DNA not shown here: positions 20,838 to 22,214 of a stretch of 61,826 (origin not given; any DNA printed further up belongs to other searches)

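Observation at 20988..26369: Five tandem, translationally coupled rSAM/SPASM paralogues falling into two subtypes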

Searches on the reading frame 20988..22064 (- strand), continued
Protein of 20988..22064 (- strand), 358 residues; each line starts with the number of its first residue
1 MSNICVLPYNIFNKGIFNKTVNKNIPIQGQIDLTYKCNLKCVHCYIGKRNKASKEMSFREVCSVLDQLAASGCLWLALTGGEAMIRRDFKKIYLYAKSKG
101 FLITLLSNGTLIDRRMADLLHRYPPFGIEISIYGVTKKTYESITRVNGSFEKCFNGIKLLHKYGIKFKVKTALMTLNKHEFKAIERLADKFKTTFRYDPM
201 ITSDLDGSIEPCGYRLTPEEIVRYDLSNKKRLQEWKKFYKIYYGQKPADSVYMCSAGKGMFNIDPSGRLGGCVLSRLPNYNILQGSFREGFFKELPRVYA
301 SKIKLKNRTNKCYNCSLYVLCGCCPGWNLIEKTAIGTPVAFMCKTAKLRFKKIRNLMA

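Call 69: search_solved_structures(query=A5, max_evalue=0.001, show_alignments=0)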
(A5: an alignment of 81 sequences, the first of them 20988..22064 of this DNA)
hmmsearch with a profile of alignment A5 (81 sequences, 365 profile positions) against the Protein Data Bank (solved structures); distinct sequences matched with E-value up to 0.001: 31.
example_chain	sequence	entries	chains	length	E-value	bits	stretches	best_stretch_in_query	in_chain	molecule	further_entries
6efn_A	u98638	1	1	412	4.6e-28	101.2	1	23-293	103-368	Sporulation killing factor maturation protein SkfB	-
6c8v_A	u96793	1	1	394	3.1e-18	68.9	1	29-321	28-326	Coenzyme PQQ synthesis protein E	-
7vob_C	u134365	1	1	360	7.5e-15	57.8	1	35-199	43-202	Cytosylglucuronate decarboxylase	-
7voc_C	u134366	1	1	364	7.7e-15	57.7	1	35-199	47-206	Cytosylglucuronate decarboxylase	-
5v1q_A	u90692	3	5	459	1.1e-14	57.2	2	26-129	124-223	Radical SAM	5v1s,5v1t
5wgg_A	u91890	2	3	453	1.9e-12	49.9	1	30-355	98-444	Radical SAM domain protein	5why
1tv7_A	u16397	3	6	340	3e-12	49.2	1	32-213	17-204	Molybdenum cofactor biosynthesis protein A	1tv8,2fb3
2fb2_A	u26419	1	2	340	3.8e-12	48.8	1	32-213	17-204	Molybdenum cofactor biosynthesis protein A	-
7tol_A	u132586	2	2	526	5.6e-11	45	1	25-128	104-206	glycerol dibiphytanyl glycerol tetraether - macrocyclic archaeol synthase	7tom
4k37_A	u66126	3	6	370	7.8e-10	41.2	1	37-348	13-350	Anaerobic sulfatase-maturating enzyme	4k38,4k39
4k36_A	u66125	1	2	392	1e-09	40.9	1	37-348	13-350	Anaerobic sulfatase-maturating enzyme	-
8wm2_A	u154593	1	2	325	2.3e-08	36.4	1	33-133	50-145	Fe-S radical SAM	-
9dfu_A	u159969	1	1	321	6e-08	35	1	25-197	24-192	Radical SAM core domain-containing protein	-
9dfn_A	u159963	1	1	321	3.1e-07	32.7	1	25-197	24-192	Radical SAM core domain-containing protein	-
8vpo_A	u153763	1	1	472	4.5e-07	32.2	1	10-349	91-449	Radical SAM core domain-containing protein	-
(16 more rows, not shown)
